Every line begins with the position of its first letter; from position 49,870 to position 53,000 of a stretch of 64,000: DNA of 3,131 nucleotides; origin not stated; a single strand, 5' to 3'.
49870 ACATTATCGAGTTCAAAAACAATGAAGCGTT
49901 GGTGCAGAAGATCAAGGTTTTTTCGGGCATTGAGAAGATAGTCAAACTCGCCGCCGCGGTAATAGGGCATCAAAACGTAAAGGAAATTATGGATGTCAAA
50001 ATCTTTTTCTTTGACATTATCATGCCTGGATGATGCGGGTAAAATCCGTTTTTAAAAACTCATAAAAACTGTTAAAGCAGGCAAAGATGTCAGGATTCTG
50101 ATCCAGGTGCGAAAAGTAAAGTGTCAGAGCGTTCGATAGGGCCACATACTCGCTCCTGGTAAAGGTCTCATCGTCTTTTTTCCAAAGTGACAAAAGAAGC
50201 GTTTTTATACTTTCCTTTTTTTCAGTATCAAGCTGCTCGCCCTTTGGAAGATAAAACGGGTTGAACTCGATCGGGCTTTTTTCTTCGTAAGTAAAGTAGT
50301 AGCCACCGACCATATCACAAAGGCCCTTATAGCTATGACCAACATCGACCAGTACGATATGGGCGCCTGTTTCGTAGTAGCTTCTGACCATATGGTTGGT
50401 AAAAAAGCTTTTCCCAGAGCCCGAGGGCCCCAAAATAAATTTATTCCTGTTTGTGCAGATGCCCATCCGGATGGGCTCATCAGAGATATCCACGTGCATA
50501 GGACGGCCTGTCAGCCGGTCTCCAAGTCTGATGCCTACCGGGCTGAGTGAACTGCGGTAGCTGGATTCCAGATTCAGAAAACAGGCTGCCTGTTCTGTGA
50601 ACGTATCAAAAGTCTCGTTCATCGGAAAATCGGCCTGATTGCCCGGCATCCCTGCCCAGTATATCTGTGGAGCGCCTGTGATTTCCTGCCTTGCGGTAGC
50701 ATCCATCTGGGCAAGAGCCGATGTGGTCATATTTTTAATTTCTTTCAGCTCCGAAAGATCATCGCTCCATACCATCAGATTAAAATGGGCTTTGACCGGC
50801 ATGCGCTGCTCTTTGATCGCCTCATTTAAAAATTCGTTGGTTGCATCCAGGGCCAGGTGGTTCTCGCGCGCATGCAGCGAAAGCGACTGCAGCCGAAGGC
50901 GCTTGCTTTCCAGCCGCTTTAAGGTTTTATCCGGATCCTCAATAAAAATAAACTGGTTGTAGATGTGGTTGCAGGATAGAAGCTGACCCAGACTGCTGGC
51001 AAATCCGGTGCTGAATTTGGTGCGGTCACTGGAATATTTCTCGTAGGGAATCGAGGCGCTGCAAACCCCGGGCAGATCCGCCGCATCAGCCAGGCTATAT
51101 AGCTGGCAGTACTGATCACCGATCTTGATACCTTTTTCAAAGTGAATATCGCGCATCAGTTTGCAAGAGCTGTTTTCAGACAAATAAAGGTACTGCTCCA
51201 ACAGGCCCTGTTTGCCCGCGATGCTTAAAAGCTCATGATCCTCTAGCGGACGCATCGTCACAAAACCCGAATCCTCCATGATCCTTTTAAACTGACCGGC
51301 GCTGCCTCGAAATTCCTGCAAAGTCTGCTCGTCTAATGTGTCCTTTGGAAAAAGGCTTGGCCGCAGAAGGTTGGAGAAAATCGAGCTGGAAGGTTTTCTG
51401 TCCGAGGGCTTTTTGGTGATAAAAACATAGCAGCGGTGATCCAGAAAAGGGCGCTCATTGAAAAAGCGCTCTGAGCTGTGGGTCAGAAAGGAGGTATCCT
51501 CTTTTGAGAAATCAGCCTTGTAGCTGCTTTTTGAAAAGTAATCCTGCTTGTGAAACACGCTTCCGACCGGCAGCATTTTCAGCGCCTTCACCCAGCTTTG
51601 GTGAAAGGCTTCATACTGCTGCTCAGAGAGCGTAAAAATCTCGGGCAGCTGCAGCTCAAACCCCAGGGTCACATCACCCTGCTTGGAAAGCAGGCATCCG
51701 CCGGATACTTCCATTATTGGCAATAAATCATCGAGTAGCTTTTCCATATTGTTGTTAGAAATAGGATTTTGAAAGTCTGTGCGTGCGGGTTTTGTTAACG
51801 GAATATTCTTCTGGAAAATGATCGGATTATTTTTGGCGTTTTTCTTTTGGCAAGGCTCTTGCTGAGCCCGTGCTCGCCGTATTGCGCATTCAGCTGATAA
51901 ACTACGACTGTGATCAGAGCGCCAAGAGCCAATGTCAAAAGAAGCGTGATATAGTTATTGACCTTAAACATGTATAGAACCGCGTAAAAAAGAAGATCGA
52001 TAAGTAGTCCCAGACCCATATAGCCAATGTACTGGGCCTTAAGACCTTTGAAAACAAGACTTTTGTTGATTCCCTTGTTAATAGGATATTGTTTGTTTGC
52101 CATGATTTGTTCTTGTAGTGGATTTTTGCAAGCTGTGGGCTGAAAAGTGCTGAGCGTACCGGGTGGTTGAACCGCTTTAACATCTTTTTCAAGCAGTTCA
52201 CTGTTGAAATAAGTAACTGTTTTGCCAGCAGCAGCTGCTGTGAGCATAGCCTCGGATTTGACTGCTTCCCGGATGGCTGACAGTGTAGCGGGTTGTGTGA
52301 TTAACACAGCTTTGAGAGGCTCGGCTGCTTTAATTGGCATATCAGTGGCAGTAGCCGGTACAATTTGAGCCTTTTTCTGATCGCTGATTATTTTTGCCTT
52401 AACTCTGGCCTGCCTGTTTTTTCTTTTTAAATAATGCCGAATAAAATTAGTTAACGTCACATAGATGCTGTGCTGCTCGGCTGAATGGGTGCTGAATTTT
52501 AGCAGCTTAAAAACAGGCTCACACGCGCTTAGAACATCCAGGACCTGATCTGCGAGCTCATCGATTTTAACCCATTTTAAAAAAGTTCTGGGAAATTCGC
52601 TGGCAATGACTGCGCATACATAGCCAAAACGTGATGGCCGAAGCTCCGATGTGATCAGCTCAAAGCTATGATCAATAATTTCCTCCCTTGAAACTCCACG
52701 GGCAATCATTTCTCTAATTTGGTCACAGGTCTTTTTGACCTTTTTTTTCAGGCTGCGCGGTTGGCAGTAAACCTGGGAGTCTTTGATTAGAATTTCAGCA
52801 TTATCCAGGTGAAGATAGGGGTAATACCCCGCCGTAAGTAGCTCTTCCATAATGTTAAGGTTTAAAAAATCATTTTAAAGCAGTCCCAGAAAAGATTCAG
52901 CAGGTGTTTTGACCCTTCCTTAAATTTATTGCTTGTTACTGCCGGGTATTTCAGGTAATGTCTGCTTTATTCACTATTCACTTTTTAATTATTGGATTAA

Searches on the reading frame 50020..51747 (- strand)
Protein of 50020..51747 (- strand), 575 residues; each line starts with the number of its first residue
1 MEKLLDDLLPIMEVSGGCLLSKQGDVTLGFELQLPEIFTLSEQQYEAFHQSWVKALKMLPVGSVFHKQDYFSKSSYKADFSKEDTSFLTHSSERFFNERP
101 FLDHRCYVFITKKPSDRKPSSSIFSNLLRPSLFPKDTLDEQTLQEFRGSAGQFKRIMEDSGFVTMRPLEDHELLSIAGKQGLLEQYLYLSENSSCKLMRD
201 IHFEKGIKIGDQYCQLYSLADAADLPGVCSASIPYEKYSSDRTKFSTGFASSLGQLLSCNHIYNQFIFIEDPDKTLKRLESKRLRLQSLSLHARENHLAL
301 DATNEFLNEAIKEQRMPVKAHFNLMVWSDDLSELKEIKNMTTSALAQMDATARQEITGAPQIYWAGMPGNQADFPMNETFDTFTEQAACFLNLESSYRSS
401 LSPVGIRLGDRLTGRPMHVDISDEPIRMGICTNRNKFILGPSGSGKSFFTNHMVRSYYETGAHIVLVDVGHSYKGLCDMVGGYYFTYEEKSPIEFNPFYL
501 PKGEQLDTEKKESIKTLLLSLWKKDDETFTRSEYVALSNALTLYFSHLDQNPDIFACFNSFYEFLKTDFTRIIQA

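Call 59: search_protein_families(library=pfam, proteins=[window:50020-51747:-], max_evalue=0.01)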
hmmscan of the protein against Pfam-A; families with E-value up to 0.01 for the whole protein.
window:50020-51747:- (575 aa): 5 families
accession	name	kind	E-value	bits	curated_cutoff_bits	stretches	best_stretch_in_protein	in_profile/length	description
PF19044.6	P-loop_TraG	-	7.7e-90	301.9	25.8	1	405-574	1-170/413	TraG P-loop domain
PF12991.12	DUF3875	-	7.2e-18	64.7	27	1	5-49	8-52/53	Domain of unknown function, B. Theta Gene description (DUF3875)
PF01935.23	DUF87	-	0.00016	22.3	23.2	1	438-499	28-91/220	Helicase HerA, central domain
PF03135.19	CagE_TrbE_VirB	-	0.00049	20.5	21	1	273-371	105-199/204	CagE, TrbE, VirB family, component of type IV transporter system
PF01580.24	FtsK_SpoIIIE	-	0.004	17.1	24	1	398-456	12-62/221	FtsK/SpoIIIE family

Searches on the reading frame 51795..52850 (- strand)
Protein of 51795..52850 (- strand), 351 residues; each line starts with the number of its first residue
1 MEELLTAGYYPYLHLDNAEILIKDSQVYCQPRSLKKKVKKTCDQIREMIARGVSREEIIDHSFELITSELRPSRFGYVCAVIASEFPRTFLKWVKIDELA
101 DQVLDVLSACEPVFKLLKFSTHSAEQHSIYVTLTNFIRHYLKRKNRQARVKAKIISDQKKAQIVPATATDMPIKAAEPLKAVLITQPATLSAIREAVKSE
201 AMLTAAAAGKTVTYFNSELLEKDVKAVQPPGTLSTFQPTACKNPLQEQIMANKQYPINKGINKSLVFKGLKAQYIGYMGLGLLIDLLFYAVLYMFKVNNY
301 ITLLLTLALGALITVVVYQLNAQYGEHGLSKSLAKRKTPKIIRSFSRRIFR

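Call 59: search_protein_families(library=pfam, proteins=[window:51795-52850:-], max_evalue=0.01)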
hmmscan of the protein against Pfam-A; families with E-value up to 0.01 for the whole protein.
window:51795-52850:- (351 aa): 2 families
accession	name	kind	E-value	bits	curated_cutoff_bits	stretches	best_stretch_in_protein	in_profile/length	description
PF13571.11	DUF4133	-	8.5e-29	100.2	25.2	1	257-345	1-89/91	Domain of unknown function (DUF4133)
PF08989.15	DUF1896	-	0.0072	16.9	25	0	47-143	44-139/142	Domain of unknown function (DUF1896)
